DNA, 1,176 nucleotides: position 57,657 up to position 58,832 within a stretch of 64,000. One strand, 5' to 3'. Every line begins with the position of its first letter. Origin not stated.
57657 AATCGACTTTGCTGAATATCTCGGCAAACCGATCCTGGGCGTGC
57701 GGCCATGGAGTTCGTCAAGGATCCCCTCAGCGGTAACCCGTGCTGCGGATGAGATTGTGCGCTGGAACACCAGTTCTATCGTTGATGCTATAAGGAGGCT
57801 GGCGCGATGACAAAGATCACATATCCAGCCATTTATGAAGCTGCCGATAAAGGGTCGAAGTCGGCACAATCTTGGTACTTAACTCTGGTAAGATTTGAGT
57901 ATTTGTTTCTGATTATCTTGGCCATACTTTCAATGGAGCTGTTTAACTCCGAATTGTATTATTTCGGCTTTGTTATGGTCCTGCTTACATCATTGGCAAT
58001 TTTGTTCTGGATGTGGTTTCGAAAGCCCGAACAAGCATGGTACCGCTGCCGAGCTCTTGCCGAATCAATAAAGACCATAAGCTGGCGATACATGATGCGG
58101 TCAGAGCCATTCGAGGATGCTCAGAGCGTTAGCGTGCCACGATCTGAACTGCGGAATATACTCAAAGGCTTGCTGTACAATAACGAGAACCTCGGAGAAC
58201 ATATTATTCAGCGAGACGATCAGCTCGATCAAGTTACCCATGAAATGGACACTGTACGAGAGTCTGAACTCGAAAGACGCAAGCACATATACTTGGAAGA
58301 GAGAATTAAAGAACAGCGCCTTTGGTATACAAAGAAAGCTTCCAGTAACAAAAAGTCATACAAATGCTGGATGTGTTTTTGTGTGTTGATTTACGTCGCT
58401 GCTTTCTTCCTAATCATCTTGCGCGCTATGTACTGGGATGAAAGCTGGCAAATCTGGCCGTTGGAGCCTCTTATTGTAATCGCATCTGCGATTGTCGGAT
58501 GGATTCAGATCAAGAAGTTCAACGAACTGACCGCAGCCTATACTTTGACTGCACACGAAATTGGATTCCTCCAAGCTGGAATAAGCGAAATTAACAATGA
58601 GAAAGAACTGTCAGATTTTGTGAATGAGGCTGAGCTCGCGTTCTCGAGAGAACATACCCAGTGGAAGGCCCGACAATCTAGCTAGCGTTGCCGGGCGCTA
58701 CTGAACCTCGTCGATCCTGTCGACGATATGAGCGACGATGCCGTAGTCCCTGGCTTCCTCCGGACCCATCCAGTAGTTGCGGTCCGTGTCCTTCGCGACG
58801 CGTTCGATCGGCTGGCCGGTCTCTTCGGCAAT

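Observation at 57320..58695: AT-rich islet encoding a TIR-like protein coupled to a tandem-SLATT membrane protein: a candidate uncharacterised defence / abortive-infection module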

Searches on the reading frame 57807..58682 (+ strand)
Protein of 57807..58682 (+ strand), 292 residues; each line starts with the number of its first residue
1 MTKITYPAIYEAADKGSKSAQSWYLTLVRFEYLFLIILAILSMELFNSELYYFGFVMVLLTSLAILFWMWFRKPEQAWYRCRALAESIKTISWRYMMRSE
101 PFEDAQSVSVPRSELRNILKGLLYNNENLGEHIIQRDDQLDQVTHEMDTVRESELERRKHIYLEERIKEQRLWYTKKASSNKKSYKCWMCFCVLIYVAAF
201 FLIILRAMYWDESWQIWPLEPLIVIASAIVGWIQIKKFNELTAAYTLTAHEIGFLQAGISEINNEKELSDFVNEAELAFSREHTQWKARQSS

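Call 4: search_protein_families(library=pfam, proteins=[window:57807-58682:+], max_evalue=1)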
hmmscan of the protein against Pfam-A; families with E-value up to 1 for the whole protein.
window:57807-58682:+ (292 aa): 6 families
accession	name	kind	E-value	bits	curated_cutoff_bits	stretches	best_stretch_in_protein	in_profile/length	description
PF18184.6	SLATT_3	-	4.6e-36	124.8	26.3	1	7-159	1-155/155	SMODS and SLOG-associating 2TM effector domain 3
PF18181.6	SLATT_1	-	2.5e-33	115.1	26.3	1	162-286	1-122/122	SMODS and SLOG-associating 2TM effector domain 1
PF14015.11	DUF4231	-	2e-12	47.9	24.7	2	14-106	7-99/103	Protein of unknown function (DUF4231)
PF20990.2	DUF2207_C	-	5.3e-05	23.5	33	1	165-252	121-203/247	Predicted membrane protein (DUF2207) C-terminal domain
PF07695.17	7TMR-DISM_7TM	-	0.017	15.5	29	1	23-79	98-154/205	7TM diverse intracellular signalling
PF11577.13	NEMO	-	0.02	15.3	23.2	1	114-178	3-65/68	NF-kappa-B essential modulator NEMO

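Call 5: search_protein_families(library=padloc, proteins=[window:57807-58682:+], max_evalue=1)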
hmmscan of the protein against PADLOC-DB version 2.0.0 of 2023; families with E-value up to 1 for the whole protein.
window:57807-58682:+ (292 aa): 0 families

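Call 6: search_protein_families(library=ncbifam, proteins=[window:57807-58682:+], max_evalue=1)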
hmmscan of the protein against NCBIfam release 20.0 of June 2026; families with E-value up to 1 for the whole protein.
window:57807-58682:+ (292 aa): 5 families
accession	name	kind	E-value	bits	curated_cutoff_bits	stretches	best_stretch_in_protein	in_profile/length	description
NF033610.1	SLATT_3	domain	5e-44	150.3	45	1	6-170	1-170/170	SLATT domain-containing protein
NF033634.1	SLATT_1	domain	4.7e-34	117.2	41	2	162-290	1-132/132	SLATT domain-containing protein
NF038389.1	ArsS_fam_HK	equivalog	0.022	14.2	250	1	87-208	33-155/403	ArsS family sensor histidine kinase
NF045993.1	MAG0130_MAG3770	subfamily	0.026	14.4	85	1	167-233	2-66/140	MAG0130/MAG3770 family membrane protein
NF041560.1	T6SS_Burk_ExIF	subfamily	0.032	13.9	90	2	5-86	113-196/234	putative type VI secretion system effector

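Call 7: find_encoding_contigs(protein=window:57807-58682:+, flank=10000, max_places=10)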
Protein window:57807-58682:+ (292 aa): no gene with exactly this product is on record in the collection.

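Call 16: find_homologous_proteins(query=window:57807-58682:+, max_evalue=0.00001)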
Query window:57807-58682:+ (292 aa): 922 proteins with E <= 0.00001 among 1822 candidates; the best 120 are listed.
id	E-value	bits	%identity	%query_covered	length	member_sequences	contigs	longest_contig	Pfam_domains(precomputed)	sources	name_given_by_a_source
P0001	5.2e-192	654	100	100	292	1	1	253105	PF18181.7,PF18184.7,PF14015.12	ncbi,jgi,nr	ncbi:MAG: DUF4231 domain-containing protein [Rhodospirillales bacterium]|nr:DUF4231 domain-containin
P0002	8.9e-95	335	54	99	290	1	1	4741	PF18181.7,PF18184.7,PF14015.12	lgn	-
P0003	1.8e-93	331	52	99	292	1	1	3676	PF18181.7,PF18184.7,PF14015.12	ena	-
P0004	1.0e-92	328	51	100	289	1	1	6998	PF18181.7,PF18184.7,PF14015.12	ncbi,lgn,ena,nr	ncbi:MAG: DUF4231 domain-containing protein [Alphaproteobacteria bacterium]|nr:DUF4231 domain-contai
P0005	3.3e-92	327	53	99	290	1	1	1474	PF18181.7,PF18184.7,PF14015.12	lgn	-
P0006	8.5e-92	325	52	99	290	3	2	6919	PF18181.7,PF18184.7,PF14015.12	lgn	-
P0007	8.7e-92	325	52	99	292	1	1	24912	PF18181.7,PF18184.7,PF14015.12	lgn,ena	-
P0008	1.1e-91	325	52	99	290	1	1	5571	PF18181.7,PF18184.7,PF14015.12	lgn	-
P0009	1.2e-91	325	54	99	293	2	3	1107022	PF18181.7,PF18184.7,PF14015.12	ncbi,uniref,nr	ncbi:DUF4231 domain-containing protein [Azospirillum rugosum]|uniref:DUF4231 domain-containing prote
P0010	5.7e-91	323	54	99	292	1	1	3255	PF18181.7,PF18184.7,PF14015.12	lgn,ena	-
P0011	7.1e-91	322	50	99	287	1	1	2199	PF18181.7,PF18184.7,PF14015.12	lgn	-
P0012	1.6e-90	321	53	99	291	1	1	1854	PF18181.7,PF18184.7,PF14015.12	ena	-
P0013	1.8e-90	321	52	98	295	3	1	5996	PF18181.7,PF18184.7,PF14015.12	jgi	-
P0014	3.4e-90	320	50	99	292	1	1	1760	PF18181.7,PF18184.7,PF14015.12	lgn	-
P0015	3.4e-90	320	52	99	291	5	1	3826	PF18181.7,PF18184.7,PF14015.12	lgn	-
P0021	7.1e-89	316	52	99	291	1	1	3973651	PF18181.7,PF18184.7,PF14015.12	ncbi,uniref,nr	ncbi:DUF4231 domain-containing protein [Halomonas chromatireducens]|uniref:DUF4231 domain-containing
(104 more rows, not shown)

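Call 19: find_encoding_contigs(protein=P0001, flank=10000, max_places=4)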
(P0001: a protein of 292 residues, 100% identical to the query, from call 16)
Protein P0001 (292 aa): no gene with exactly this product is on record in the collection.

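Call 23: find_encoding_contigs(protein=P0009, flank=8000, max_places=3)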
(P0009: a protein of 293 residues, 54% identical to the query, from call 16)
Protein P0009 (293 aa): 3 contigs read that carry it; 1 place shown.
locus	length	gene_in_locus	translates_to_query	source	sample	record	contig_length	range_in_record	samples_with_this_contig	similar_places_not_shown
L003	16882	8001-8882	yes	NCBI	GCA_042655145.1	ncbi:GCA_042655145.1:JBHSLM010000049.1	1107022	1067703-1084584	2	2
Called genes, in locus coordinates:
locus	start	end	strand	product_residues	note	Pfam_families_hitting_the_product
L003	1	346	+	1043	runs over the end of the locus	PF00873:ACR_tran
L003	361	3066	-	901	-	PF02743:dCache_1, PF00672:HAMP (weak), PF08448:PAS_4 (weak), PF00512:HisKA, PF02518:HATPase_c, PF00072:Response_reg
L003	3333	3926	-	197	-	PF20393:Pro_CA_2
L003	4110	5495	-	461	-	PF00034:Cytochrom_C (faint), PF03150:CCP_MauG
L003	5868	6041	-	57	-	-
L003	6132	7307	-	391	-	PF13378:MR_MLE_C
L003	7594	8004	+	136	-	PF08937:ThsB_TIR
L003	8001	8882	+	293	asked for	PF18184:SLATT_3, PF14015:DUF4231, PF18181:SLATT_1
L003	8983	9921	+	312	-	PF00126:HTH_1, PF03466:LysR_substrate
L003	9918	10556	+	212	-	PF02798:GST_N (weak), PF13417:GST_N_3, PF13409:GST_N_2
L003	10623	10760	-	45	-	-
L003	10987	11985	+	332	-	PF00753:Lactamase_B (faint), PF13483:Lactamase_B_3, PF12706:Lactamase_B_2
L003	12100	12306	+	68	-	-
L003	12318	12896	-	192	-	-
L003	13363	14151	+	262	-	PF01261:AP_endonuc_2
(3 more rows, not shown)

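Call 24: find_encoding_contigs(protein=P0021, flank=8000, max_places=3)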
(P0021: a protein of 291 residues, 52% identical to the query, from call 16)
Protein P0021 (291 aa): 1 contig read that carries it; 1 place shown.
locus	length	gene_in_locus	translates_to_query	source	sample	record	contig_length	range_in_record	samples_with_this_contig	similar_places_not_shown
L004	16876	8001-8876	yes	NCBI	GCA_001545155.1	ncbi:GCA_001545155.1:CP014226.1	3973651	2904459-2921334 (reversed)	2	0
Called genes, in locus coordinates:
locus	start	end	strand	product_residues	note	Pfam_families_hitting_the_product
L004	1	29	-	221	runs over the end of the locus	PF00929:RNase_T, PF16473:Rv2179c-like (faint)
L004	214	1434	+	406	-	PF00764:Arginosuc_synth, PF20979:Arginosuc_syn_C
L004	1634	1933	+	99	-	PF10115:HlyU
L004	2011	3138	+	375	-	PF03445:DUF294, PF10335:DUF294_C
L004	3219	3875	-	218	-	PF01022:HTH_5 (weak), PF12840:HTH_20, PF00581:Rhodanese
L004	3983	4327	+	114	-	PF02635:DsrE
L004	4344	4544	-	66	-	-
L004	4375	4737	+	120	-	-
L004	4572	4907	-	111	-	-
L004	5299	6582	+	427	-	PF13356:Arm-DNA-bind_3, PF14659:Phage_int_SAM_3 (weak), PF22022:Phage_int_M, PF00589:Phage_integrase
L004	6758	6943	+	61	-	PF05930:Phage_AlpA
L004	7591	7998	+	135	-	PF08937:ThsB_TIR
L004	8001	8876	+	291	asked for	PF18184:SLATT_3, PF14015:DUF4231, PF18181:SLATT_1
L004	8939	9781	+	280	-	-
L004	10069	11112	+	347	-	PF01582:TIR (weak), PF13676:TIR_2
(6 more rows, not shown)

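Call 35: search_solved_structures(query=window:57807-58682:+, max_evalue=1, show_alignments=1)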
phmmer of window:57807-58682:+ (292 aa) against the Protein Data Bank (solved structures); distinct sequences matched with E-value up to 1: 5.
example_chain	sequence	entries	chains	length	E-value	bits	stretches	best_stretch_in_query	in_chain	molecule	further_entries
6x4s_A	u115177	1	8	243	0.26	13.6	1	125-225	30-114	Calcium uniporter protein,Protein EMRE homolog, mitochondrial-like Protein fusion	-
7aal_A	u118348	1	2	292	0.34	13.2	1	115-186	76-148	Proline-serine-threonine phosphatase-interacting protein 1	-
7aam_A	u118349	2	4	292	0.34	13.2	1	115-186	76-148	Proline-serine-threonine phosphatase-interacting protein 1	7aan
6xqn_A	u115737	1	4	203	0.82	11.9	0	125-224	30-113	Calcium uniporter protein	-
13io_E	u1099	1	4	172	0.91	11.8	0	164-230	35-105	Calcium uniporter protein, mitochondrial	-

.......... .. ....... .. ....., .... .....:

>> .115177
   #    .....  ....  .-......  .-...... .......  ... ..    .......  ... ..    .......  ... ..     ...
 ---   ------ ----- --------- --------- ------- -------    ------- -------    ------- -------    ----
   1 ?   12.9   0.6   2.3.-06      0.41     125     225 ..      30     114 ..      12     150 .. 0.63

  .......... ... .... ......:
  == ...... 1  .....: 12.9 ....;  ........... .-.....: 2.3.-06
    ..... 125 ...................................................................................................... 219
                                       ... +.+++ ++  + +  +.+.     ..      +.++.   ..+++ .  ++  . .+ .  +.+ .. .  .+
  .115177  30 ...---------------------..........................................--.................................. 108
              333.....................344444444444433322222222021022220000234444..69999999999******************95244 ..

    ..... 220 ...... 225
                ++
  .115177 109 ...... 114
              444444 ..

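Call 50: list_cluster_members(proteins=[P0001])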
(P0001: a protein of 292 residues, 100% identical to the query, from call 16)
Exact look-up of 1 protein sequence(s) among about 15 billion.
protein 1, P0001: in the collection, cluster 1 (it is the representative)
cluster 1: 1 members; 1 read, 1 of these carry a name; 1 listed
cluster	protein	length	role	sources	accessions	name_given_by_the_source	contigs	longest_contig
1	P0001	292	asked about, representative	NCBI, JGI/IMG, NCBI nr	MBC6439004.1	MAG: DUF4231 domain-containing protein [Rhodospirillales bacterium] | DUF4231 domain-containing protein [Rhodospirillales bacterium]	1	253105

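Call 51: find_related_loci(query=A4, collection=viral_contigs, flank=4000)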
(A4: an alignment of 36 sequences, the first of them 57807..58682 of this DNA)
Query A4 (292 aa) in viral_contigs; peptide patterns used: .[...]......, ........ (x = any residue, [..] = any of these).
14 stretches matched a pattern, but none encodes a relative of the query by tblastn (E <= 1e-3).

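Call 56: predict_structure(alignment_id=A4)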
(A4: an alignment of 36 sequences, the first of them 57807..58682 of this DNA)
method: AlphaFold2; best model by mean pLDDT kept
length: 292 residues; sequences in the alignment: 36
mean_pLDDT: 87.2   pTM: 0.81
mean pLDDT of the five models: 87.2, 86.5, 85.6, 84.3, 83.5
residues with pLDDT >= 90: 168; 70-90: 99; 50-70: 19; < 50: 6
segments of 3 or more residues with pLDDT < 50: 290-292
pLDDT, mean of each block of 10 residues (from residue 1): 80 89 93 95 91 95 95 88 90 94 80 90 77 58 89 95 94 93 94 95 88 81 94 87 87 90 94 88 55 44
secondary structure, 60 per line:
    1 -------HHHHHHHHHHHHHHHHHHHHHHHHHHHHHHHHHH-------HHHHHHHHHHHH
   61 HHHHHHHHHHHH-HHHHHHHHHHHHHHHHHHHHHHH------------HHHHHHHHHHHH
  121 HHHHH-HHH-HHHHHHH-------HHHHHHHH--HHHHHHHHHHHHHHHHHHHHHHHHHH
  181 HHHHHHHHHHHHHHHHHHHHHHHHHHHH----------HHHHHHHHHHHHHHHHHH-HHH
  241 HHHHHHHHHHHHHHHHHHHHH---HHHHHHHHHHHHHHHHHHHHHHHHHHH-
elements in order: H8-41 H49-72 H74-96 H109-125 H131-137 H145-152 H155-208 H219-236 H238-261 H265-291

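Call 60: fold_search(model_id=the predicted structure, library=pdb)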
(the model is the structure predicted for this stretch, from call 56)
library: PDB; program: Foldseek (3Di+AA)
matches with E <= 10: 225; with E <= 0.001: 0
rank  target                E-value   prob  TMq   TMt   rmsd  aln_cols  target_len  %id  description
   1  8szc_C                1.9e-01  0.47  0.23  0.13  29.1       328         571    9  Heterodimeric ABC transporter BmrCD in the inward-facing conformation bound to substrate and ATP: BmrCD_IF-1HT/ATP (released 2023-11-15)
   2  7vr5                  1.9e-01  0.30  0.18  0.11  29.2       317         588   13  Crystal structure of CmABCB1 W114Y/W161Y/W363Y/W364Y/M391W (4WY/M391W) mutant (released 2022-09-07)
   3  5mkk_B                2.1e-01  0.21  0.17  0.10  30.8       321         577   14  Crystal structure of the heterodimeric ABC transporter TmrAB, a homolog of the antigen translocation complex TAP (released 2017-01-18)
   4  8fmv_C                2.2e-01  0.44  0.23  0.13  29.0       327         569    8  Heterodimeric ABC transporter BmrCD in the inward-facing conformation bound to substrate and ATP: BmrCD_IF-2HT/ATP (released 2023-11-15)
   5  8fpf_C                3.7e-01  0.20  0.19  0.12  30.0       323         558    8  Heterodimeric ABC transporter BmrCD in the inward-facing conformation bound to ATP: BmrCD_IF-ATP (released 2023-11-22)
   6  8t46_B                5.6e-01  0.13  0.17  0.11  30.6       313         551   10  Transporter associated with antigen processing (TAP) in the apo state (released 2024-06-12)
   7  3wmg_A                5.8e-01  0.21  0.22  0.13  30.0       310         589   11  Crystal structure of an inward-facing eukaryotic ABC multidrug transporter G277V/A278V/A279V mutant in complex with an (released 2014-04-30)
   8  3qf4_A                6.4e-01  0.13  0.17  0.10  31.0       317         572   10  Crystal structure of a heterodimeric ABC transporter in its inward-facing conformation (released 2012-03-28)
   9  7sgr_B                7.0e-01  0.21  0.22  0.13  29.7       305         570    8  Structure of hemolysin A secretion system HlyB/D complex (released 2022-09-14)
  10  6a6n                  7.7e-01  0.15  0.19  0.11  30.1       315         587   10  Crystal structure of an inward-open apo state of the eukaryotic ABC multidrug transporter CmABCB1 (released 2019-01-16)
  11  6ran_A                8.4e-01  0.12  0.18  0.10  31.1       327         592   11  Heterodimeric ABC exporter TmrAB in inward-facing wide conformation (released 2019-07-31)
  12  9baa_B                8.8e-01  0.21  0.22  0.13  28.5       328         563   10  Cryo-EM structure of the ABC transporter PCAT1 bound with Mg_class_1 (released 2024-10-30)
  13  5och_D                8.8e-01  0.11  0.17  0.11  28.6       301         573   12  The crystal structure of human ABCB8 in an outward-facing state (released 2018-07-25)
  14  4ry2_A                1.1e+00  0.15  0.21  0.11  28.8       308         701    9  Crystal structure of the peptidase-containing ABC transporter PCAT1 (released 2015-07-22)
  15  5och_B                1.1e+00  0.10  0.17  0.10  28.3       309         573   10  The crystal structure of human ABCB8 in an outward-facing state (released 2018-07-25)
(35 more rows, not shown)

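Call 64: find_related_loci(query=A4, collection=metagenome_contigs, flank=3000)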
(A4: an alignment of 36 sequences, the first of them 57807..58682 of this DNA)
Query A4 (292 aa) in metagenome_contigs; peptide patterns used: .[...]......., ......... (x = any residue, [..] = any of these).
259 stretches matched a pattern; 225 encode a relative of the query (tblastn E <= 1e-3); the best 80 are kept; 80 distinct loci.
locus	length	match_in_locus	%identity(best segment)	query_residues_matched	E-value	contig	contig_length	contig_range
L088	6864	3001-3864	52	1-290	1e-95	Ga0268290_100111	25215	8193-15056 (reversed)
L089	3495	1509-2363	51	6-292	8e-96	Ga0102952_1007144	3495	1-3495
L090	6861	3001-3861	52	1-290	1e-93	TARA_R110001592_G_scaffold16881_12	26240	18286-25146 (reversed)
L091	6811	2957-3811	51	6-292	2e-93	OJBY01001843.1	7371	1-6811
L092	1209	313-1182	49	1-292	5e-101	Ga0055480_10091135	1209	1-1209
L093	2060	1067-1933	49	1-291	7e-98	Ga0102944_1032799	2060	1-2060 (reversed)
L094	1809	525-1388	51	3-292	2e-97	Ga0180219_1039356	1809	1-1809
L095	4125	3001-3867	49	2-292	8e-92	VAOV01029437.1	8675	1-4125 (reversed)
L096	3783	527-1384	50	5-292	2e-92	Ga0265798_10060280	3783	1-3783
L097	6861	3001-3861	50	4-292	2e-91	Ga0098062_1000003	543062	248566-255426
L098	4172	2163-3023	50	4-292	1e-91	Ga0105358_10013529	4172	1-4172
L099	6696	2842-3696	52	6-292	4e-91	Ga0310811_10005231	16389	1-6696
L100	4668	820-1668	52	6-290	3e-91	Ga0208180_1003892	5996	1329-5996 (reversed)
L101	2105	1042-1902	50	4-292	6e-95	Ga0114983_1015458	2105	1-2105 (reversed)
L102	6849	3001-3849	51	6-290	1e-90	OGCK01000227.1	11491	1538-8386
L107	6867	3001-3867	48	1-290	2e-89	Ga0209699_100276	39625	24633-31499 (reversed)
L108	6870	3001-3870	47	1-291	3e-89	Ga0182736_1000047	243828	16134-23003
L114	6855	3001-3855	49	6-292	9e-89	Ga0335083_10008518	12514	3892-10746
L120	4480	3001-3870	47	1-292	1e-86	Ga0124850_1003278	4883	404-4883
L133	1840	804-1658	48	6-291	7e-89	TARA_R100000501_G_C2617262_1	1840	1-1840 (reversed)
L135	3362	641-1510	46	1-292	2e-85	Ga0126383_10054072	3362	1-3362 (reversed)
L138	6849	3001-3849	47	6-290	4e-83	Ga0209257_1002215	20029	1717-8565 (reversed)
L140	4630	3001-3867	45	1-291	7e-83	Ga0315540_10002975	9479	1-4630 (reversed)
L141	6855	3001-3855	45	5-291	9e-83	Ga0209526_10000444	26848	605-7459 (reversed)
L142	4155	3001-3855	47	5-291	2e-82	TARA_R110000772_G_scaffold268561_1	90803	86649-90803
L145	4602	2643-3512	47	1-292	1e-81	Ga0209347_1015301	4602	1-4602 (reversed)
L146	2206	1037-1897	46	3-292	3e-84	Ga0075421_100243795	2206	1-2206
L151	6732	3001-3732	51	47-292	1e-80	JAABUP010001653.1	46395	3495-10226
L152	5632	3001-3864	45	1-292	3e-80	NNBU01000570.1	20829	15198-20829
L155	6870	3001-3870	45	1-292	2e-79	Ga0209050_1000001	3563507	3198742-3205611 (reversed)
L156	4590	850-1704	44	5-291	5e-79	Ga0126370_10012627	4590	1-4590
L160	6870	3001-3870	44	1-292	7e-79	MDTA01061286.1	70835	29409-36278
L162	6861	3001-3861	45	1-291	2e-78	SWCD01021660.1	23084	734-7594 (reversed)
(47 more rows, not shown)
